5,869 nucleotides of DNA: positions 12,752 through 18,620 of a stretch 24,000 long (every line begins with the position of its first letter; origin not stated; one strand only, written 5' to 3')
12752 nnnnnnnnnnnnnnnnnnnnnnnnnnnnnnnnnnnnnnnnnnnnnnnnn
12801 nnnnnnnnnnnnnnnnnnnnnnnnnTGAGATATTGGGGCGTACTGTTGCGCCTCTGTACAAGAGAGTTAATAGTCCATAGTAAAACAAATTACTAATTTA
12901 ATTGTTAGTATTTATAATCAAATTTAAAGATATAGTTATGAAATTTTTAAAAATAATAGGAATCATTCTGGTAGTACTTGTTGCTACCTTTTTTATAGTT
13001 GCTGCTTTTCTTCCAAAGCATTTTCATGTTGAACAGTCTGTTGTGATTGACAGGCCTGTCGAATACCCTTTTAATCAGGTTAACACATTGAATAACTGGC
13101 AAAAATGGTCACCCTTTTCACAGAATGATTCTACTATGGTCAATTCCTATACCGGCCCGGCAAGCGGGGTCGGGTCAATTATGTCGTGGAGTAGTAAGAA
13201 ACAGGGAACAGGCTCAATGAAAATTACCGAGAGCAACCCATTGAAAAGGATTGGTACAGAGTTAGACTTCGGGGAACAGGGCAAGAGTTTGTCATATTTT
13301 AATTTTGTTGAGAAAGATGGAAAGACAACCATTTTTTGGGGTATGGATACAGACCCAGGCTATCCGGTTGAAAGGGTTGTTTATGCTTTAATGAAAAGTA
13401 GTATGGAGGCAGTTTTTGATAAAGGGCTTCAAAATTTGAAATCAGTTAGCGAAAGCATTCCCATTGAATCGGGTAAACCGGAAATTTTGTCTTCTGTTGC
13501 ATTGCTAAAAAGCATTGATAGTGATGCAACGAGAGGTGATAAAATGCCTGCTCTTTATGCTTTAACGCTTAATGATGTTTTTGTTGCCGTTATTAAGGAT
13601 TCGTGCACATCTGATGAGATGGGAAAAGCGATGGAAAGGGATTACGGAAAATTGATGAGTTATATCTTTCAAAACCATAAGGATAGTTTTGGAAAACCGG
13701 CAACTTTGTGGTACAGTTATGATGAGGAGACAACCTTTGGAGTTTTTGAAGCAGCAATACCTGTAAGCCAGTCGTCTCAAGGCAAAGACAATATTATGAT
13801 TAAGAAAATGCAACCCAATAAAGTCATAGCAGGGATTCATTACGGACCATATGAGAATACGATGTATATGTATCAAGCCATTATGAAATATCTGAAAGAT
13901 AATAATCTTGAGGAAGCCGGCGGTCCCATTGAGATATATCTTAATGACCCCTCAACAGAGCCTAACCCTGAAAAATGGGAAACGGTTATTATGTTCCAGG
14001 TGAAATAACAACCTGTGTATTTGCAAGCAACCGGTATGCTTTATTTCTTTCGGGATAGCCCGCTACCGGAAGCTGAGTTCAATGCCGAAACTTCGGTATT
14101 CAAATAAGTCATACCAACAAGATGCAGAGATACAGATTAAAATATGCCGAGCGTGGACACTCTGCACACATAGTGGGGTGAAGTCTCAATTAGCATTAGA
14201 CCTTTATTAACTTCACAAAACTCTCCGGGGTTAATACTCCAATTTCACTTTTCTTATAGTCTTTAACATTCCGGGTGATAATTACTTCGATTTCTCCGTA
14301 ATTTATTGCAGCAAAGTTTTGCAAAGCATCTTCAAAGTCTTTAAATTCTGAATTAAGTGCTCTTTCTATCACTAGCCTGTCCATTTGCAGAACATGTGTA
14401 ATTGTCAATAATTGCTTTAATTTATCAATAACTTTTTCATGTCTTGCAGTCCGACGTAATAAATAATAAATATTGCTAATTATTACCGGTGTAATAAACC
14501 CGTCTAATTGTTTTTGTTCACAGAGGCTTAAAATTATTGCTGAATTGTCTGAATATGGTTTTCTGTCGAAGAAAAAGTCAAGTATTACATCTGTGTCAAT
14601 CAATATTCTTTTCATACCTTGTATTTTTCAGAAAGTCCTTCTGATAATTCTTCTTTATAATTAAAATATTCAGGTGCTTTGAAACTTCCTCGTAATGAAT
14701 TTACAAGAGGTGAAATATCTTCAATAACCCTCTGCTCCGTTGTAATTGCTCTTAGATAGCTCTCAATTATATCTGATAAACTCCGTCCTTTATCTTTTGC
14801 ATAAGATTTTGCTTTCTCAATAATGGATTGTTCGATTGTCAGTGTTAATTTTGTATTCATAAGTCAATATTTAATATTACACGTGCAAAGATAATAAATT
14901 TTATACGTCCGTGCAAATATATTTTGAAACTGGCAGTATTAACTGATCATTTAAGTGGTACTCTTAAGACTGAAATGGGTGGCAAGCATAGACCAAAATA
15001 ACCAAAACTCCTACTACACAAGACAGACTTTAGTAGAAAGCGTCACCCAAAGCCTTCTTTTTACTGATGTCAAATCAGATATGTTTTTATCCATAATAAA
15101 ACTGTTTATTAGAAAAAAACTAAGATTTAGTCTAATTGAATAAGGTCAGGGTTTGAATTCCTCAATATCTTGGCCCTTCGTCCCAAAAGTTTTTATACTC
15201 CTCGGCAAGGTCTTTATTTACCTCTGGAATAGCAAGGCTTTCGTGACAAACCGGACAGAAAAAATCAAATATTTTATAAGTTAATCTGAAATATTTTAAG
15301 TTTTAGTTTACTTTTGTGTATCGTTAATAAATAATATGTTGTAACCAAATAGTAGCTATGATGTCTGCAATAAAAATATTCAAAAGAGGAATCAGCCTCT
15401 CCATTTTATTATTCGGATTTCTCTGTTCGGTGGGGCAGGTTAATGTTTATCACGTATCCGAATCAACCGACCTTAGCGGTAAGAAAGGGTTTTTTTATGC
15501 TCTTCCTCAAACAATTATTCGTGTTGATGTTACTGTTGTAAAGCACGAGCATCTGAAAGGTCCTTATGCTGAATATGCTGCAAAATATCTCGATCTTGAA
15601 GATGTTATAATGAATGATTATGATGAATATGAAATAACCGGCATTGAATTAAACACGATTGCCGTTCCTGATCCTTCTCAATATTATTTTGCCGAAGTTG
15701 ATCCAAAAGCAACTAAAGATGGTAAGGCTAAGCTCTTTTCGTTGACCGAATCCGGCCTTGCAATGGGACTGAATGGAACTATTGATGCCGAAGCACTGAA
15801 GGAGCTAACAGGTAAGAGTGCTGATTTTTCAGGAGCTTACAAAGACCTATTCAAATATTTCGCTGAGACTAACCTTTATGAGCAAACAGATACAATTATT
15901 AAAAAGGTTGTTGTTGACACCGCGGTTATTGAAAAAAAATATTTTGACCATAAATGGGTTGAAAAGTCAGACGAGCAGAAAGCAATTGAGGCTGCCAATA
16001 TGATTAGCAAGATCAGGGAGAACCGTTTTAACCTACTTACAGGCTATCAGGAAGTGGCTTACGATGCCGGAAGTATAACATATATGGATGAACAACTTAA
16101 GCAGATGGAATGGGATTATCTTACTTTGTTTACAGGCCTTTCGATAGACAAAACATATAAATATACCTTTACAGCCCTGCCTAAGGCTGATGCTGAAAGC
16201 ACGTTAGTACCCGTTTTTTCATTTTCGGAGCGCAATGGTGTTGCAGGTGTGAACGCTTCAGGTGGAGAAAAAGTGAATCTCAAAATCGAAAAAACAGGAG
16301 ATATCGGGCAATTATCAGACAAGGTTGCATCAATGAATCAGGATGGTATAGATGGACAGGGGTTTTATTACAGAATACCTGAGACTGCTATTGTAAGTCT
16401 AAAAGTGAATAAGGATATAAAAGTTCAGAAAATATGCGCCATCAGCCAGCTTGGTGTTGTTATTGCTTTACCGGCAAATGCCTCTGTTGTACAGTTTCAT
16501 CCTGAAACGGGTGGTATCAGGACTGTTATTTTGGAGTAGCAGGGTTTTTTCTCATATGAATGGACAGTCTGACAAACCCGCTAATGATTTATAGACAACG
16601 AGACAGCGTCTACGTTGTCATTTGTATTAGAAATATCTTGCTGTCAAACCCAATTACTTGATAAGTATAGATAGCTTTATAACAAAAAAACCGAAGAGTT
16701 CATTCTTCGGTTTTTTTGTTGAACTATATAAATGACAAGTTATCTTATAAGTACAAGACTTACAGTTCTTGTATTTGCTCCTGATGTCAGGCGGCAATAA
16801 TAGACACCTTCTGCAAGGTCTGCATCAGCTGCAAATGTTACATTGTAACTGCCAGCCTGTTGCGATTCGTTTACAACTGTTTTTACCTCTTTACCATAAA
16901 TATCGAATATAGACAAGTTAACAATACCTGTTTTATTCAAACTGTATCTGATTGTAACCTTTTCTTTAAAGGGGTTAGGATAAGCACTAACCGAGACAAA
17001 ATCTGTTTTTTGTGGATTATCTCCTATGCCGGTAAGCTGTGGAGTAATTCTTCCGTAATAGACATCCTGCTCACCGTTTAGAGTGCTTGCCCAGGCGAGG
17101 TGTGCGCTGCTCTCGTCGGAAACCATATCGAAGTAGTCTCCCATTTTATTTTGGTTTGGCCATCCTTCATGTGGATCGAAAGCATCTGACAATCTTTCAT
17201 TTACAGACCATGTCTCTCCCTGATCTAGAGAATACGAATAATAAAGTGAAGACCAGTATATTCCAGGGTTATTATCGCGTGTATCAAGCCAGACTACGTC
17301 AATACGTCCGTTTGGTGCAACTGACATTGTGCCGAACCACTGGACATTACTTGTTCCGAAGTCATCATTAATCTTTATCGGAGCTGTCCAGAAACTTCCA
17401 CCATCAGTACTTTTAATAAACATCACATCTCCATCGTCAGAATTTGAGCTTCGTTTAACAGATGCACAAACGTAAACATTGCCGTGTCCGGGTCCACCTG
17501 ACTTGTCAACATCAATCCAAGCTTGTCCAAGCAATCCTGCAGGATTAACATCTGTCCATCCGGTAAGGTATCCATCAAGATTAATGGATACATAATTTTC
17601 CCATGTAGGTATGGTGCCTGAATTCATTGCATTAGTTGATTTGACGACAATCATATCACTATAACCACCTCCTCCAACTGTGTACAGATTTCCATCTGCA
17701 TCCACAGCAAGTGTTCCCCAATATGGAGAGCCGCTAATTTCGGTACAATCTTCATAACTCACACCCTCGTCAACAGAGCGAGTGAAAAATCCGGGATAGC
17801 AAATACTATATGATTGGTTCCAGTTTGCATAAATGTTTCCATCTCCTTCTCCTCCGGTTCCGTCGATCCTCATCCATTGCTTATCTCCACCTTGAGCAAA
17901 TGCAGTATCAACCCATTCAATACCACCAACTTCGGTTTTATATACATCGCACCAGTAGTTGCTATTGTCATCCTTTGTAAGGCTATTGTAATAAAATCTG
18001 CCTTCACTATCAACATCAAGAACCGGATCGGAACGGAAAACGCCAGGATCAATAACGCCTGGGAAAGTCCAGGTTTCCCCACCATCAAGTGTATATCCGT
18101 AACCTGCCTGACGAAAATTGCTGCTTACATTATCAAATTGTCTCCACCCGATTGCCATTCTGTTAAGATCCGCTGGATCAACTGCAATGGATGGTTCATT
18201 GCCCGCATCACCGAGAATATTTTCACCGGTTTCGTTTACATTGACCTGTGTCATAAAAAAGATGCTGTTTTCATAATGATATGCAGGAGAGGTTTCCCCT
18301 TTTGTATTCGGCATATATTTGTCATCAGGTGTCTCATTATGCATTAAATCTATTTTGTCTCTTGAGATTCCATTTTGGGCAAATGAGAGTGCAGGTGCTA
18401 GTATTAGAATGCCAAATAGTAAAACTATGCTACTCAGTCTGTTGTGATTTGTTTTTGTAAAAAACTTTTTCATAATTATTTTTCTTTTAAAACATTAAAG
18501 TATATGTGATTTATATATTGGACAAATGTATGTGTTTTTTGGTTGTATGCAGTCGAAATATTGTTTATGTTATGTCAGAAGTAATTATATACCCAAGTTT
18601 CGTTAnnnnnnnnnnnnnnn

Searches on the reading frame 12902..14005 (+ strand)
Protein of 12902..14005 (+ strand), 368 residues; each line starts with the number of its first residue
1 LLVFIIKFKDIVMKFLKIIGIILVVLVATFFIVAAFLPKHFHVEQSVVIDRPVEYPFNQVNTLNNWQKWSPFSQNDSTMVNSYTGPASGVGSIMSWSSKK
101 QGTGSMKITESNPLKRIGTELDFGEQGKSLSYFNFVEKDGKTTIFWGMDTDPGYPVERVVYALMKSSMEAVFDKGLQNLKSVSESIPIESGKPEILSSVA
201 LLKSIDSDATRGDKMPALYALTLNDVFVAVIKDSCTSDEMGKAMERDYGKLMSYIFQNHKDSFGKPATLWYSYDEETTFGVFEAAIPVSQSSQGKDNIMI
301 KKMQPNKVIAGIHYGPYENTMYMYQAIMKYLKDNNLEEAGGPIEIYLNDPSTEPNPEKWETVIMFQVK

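Call 81: search_protein_families(library=pfam, proteins=[window:12902-14005:+], max_evalue=0.0001)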
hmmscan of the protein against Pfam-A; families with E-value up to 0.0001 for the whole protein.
window:12902-14005:+ (368 aa): 2 families
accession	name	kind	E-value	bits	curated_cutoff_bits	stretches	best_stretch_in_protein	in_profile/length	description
PF06445.20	GyrI-like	-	2.4e-12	47.8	26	1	223-368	8-155/155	GyrI-like small molecule binding domain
PF10604.15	Polyketide_cyc2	-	6.6e-12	46.4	27.4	1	41-184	2-142/142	Polyketide cyclase / dehydrase and lipid transport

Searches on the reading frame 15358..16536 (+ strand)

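Call 81: search_protein_families(library=pfam, proteins=[window:15358-16536:+], max_evalue=0.0001)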
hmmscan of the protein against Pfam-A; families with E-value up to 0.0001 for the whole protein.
window:15358-16536:+ (393 aa): 1 family
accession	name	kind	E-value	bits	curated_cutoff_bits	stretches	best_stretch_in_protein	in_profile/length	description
PF16115.10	DUF4831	-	6e-43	147.6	27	1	44-387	2-317/318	Domain of unknown function (DUF4831)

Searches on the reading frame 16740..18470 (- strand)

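Call 81: search_protein_families(library=pfam, proteins=[window:16740-18470:-], max_evalue=0.0001)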
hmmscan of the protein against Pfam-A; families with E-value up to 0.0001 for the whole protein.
window:16740-18470:- (576 aa): 2 families
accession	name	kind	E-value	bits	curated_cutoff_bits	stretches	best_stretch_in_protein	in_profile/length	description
PF18962.6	Por_Secre_tail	-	1.1e-10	42.1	27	1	497-569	2-70/75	Secretion system C-terminal sorting domain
PF02012.26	BNR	-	5.7e-05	22.9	27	0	413-422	2-11/12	BNR/Asp-box repeat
